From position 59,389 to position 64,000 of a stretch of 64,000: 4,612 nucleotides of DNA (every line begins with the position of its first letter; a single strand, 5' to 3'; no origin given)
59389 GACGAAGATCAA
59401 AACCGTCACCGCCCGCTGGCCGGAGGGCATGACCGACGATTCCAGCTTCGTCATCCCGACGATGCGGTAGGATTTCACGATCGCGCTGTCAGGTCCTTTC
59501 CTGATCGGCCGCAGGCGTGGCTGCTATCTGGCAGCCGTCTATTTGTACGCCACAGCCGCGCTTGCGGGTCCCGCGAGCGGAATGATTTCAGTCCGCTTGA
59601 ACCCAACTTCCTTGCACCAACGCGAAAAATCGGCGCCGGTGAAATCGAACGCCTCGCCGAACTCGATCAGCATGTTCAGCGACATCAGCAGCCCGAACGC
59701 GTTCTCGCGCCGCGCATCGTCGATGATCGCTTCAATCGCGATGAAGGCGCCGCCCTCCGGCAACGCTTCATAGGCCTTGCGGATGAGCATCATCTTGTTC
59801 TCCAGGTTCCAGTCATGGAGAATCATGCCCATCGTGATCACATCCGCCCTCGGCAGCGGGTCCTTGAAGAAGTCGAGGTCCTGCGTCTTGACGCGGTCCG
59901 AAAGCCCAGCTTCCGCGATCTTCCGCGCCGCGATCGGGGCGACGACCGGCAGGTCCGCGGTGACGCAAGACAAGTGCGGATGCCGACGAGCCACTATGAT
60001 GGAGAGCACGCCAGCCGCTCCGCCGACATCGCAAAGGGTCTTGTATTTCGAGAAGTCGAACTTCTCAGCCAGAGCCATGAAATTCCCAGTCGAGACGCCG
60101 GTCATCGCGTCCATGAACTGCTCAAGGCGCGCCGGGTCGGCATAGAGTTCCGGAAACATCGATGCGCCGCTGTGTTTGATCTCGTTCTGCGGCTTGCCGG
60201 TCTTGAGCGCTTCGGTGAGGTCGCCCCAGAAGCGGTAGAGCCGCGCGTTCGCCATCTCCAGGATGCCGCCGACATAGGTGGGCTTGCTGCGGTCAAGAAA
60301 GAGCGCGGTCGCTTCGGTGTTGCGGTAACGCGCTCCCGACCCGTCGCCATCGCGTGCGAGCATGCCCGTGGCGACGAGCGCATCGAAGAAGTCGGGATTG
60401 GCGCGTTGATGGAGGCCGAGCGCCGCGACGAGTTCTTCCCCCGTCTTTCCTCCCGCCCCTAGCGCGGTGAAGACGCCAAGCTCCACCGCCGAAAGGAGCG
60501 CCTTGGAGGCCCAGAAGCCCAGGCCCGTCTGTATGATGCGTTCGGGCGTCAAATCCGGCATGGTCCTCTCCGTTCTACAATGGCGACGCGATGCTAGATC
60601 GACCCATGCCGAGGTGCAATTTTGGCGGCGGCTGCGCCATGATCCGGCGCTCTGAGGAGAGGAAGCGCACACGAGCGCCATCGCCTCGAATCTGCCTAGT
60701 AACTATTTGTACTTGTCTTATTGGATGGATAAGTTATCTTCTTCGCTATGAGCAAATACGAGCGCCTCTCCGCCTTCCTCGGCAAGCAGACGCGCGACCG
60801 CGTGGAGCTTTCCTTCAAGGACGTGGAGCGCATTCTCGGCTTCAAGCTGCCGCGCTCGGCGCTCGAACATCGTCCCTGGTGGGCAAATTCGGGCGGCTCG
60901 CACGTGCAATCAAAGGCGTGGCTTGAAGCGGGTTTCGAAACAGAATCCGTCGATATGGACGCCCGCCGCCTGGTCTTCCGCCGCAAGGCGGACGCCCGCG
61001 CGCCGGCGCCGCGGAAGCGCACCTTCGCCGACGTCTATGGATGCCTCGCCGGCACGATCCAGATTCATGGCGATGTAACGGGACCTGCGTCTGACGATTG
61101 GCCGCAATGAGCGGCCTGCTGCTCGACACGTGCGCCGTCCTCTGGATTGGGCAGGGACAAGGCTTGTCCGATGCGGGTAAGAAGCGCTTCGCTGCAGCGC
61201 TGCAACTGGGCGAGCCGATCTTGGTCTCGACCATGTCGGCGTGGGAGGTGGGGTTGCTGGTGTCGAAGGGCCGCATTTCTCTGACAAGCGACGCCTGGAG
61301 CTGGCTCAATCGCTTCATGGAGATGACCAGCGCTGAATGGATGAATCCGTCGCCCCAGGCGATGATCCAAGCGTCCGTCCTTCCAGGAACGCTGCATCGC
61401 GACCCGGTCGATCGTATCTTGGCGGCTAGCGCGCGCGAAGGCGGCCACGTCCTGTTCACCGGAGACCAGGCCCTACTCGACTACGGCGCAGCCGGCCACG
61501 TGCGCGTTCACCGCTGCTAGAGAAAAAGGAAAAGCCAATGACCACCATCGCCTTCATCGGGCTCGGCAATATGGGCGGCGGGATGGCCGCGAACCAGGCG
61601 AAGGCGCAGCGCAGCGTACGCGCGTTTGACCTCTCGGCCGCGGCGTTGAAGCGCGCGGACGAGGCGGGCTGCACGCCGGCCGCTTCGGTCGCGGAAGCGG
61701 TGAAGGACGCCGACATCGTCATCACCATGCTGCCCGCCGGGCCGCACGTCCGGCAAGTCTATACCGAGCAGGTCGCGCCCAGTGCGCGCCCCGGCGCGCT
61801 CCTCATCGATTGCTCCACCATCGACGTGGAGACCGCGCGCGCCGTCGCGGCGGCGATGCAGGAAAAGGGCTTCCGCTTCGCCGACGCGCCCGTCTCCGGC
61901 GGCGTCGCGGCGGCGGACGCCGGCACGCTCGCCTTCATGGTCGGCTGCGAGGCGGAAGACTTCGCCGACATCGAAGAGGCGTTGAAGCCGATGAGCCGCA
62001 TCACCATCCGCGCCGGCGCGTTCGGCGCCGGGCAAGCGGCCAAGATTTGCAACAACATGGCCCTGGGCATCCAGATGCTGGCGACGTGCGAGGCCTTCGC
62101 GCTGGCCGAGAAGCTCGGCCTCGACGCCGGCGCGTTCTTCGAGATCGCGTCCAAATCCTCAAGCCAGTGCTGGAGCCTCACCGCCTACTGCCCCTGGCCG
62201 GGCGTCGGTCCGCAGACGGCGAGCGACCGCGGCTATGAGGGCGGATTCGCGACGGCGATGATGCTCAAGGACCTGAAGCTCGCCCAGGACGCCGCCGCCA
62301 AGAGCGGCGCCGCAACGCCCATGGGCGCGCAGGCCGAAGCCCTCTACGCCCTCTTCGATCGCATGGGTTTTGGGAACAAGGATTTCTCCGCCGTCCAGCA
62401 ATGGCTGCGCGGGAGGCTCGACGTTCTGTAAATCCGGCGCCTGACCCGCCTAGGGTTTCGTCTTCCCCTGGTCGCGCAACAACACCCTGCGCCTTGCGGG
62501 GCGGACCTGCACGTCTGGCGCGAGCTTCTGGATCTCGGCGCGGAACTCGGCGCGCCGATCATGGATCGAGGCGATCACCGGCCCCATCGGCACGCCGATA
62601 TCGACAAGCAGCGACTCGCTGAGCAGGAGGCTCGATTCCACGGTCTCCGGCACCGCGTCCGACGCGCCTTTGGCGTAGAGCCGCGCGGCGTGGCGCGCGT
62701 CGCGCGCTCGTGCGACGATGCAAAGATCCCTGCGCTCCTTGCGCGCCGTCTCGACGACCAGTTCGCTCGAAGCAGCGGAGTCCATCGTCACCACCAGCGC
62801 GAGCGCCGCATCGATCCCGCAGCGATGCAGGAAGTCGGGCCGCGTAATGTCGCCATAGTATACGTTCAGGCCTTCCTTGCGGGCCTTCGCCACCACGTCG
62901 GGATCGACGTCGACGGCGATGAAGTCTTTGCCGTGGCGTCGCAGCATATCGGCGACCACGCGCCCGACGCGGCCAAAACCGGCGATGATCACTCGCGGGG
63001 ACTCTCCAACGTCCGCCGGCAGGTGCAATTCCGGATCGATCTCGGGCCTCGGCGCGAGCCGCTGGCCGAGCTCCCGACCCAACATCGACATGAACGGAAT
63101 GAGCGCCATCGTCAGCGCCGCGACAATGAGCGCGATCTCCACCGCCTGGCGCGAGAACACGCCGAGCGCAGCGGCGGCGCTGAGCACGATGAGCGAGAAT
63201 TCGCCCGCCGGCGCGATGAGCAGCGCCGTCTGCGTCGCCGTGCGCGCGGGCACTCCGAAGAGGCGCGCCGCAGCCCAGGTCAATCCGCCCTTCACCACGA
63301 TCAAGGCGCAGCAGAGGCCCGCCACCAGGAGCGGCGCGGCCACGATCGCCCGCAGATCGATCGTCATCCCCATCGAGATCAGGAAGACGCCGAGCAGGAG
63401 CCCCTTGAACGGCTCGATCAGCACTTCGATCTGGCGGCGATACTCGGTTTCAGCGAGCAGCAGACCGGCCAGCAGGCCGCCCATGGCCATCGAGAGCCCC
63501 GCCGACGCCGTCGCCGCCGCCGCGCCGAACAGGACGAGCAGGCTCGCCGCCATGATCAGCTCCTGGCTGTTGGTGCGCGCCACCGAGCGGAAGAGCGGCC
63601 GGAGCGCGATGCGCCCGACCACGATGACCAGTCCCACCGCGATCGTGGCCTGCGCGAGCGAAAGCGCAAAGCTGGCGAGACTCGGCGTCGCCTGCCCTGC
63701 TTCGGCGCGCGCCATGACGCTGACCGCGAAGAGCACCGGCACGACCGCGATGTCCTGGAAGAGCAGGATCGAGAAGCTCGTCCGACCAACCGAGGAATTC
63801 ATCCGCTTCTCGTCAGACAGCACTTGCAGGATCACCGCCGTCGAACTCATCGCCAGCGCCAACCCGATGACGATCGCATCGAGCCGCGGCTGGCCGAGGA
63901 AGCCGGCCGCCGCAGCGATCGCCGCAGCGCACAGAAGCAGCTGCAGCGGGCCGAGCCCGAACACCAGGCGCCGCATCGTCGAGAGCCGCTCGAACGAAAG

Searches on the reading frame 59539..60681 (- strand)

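Call 80: search_protein_families(library=pfam, proteins=[window:59539-60681:-], max_evalue=0.001)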
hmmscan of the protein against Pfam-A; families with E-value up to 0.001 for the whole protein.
window:59539-60681:- (380 aa): 6 families
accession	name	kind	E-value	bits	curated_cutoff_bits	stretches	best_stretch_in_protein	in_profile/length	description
PF00891.24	Methyltransf_2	-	4.1e-38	131.3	22.3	1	152-362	1-210/210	O-methyltransferase domain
PF08100.18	Dimerisation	-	2.1e-14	53.5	25.6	1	45-130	5-92/93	O-methyltransferase dimerisation domain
PF08242.18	Methyltransf_12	-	1.6e-05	26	30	1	218-312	2-97/98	Methyltransferase domain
PF13489.12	Methyltransf_23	-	3.3e-05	24.1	27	1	211-362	21-160/164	Methyltransferase domain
PF05175.20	MTS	-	0.00048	20.3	23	1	204-315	23-138/170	Methyltransferase small domain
PF13649.12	Methyltransf_25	-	0.00076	20.6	27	0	217-311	2-97/97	Methyltransferase domain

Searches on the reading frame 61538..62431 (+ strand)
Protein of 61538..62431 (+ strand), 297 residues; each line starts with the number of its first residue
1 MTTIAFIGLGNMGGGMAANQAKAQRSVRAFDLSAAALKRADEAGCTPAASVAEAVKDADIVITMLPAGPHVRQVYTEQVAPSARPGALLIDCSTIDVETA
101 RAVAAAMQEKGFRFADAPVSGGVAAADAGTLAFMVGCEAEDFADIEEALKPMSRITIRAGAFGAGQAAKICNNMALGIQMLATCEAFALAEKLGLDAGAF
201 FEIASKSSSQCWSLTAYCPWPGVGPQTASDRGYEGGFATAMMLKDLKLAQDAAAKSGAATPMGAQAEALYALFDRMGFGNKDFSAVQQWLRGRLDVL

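Call 80: search_protein_families(library=pfam, proteins=[window:61538-62431:+], max_evalue=0.001)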
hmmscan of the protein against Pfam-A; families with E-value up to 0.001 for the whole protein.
window:61538-62431:+ (297 aa): 8 families
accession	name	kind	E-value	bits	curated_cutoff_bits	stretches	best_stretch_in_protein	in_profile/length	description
PF03446.21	NAD_binding_2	-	3.6e-48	164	21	1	3-156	1-156/161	NAD binding domain of 6-phosphogluconate dehydrogenase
PF14833.11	NAD_binding_11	-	4e-32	111.5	30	1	163-289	1-121/122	NAD-binding of NADP-dependent 3-hydroxyisobutyrate dehydrogenase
PF02826.25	2-Hacid_dh_C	-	1.6e-09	37.8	25.1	1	3-114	38-148/178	D-isomer specific 2-hydroxyacid dehydrogenase, NAD binding domain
PF03807.23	F420_oxidored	-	3.3e-08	34.4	21.6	1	3-93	1-92/94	NADP oxidoreductase coenzyme F420-dependent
PF07991.19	KARI_N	-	1.1e-06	28.7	20.6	1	3-92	6-94/165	Acetohydroxy acid isomeroreductase, NADPH-binding domain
PF02737.24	3HCDH_N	-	8.6e-06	26.2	22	0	3-42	1-40/180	3-hydroxyacyl-CoA dehydrogenase, NAD binding domain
PF02153.23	PDH_N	-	0.00021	21.3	26.5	1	24-125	11-114/154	Prephenate dehydrogenase, nucleotide-binding domain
PF22616.2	HMD_N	-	0.00036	20.4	27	1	39-98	123-181/239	HMD N-terminal domain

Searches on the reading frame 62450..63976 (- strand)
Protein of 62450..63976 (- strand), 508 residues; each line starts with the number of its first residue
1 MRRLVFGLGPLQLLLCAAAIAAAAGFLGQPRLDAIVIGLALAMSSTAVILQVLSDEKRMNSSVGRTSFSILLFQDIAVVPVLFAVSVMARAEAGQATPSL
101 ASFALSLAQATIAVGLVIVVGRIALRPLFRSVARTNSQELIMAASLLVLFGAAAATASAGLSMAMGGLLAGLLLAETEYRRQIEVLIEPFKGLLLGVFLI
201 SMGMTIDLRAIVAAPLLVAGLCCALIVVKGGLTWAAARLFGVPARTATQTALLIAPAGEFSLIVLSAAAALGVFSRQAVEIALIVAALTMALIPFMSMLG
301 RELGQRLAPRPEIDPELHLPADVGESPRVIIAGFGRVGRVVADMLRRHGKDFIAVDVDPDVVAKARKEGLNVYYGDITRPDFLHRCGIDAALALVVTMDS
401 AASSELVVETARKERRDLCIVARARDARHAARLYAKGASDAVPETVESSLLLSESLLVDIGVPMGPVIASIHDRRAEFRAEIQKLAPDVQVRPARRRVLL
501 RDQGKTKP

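Call 80: search_protein_families(library=pfam, proteins=[window:62450-63976:-], max_evalue=0.001)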
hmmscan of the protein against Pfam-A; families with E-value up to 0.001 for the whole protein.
window:62450-63976:- (508 aa): 4 families
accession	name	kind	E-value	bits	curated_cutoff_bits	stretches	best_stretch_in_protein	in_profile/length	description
PF00999.27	Na_H_Exchanger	-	8.1e-38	130.7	26.2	1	6-294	75-366/375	Sodium/hydrogen exchanger, transmembrane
PF02254.24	TrkA_N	-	8.3e-28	97.5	23.8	1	329-442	1-114/116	TrkA-N domain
PF03686.19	UPF0146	-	6.4e-05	23.3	26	1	326-388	14-71/129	Uncharacterised protein family (UPF0146)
PF01370.27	Epimerase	-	0.00055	19.9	20.9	1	331-411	3-88/240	NAD dependent epimerase/dehydratase family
